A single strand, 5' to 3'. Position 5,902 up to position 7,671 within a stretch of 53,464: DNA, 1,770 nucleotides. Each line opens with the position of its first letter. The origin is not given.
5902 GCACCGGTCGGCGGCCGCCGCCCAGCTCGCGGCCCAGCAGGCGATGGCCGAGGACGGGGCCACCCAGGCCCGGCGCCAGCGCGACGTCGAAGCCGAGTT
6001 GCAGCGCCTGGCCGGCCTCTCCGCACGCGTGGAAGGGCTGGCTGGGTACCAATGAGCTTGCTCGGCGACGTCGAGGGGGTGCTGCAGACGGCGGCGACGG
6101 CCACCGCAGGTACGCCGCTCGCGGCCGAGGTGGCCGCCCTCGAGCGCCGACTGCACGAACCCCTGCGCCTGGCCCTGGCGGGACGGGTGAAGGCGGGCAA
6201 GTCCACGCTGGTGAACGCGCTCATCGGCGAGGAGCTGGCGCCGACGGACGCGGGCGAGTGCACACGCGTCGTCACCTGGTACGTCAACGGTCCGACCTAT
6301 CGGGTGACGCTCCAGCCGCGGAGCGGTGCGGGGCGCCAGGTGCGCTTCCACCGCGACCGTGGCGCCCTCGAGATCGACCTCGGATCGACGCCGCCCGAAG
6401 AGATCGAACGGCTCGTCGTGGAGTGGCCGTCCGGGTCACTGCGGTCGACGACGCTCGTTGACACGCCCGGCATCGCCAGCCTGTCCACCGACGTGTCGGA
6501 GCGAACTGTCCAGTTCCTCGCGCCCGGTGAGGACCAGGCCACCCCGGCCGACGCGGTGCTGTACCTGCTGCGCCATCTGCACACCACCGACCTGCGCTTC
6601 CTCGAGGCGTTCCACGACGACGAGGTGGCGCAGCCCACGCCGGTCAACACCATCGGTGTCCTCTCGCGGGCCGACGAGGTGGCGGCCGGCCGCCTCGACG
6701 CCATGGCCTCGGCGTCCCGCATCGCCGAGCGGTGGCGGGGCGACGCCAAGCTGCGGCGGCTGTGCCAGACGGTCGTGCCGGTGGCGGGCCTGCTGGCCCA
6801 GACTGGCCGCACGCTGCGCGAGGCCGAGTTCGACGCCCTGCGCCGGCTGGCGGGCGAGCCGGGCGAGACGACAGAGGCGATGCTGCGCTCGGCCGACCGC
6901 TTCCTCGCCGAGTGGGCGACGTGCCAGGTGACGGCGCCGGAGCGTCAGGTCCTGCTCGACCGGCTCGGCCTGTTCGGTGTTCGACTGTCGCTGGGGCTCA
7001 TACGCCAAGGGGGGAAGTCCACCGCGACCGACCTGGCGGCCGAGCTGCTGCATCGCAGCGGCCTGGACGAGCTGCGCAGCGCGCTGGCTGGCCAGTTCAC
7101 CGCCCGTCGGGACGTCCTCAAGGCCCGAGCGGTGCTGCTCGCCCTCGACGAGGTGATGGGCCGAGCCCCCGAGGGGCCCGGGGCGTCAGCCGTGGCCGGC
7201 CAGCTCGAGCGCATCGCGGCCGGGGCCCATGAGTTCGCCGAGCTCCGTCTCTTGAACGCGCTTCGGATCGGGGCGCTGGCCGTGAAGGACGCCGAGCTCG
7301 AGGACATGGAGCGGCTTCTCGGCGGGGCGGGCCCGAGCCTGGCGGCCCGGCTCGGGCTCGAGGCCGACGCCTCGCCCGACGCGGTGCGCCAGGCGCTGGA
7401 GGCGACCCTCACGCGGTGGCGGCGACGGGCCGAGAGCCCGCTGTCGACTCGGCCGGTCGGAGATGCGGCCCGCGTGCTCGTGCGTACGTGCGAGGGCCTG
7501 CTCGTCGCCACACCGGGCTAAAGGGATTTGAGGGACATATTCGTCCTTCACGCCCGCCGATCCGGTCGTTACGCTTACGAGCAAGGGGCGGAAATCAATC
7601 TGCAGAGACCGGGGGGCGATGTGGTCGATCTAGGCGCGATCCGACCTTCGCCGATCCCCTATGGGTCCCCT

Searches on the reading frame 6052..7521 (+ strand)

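Call 41: search_protein_families(library=pfam, proteins=[window:6052-7521:+], max_evalue=0.0001)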
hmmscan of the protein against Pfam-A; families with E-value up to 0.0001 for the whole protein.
window:6052-7521:+ (489 aa): 2 families
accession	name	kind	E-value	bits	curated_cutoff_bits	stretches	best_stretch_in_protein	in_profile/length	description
PF00350.29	Dynamin_N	-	3.7e-11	43.8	27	1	41-204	2-165/168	Dynamin family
PF01926.29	MMR_HSR1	-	5e-08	33.5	21.9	1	40-175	2-85/113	50S ribosome-binding GTPase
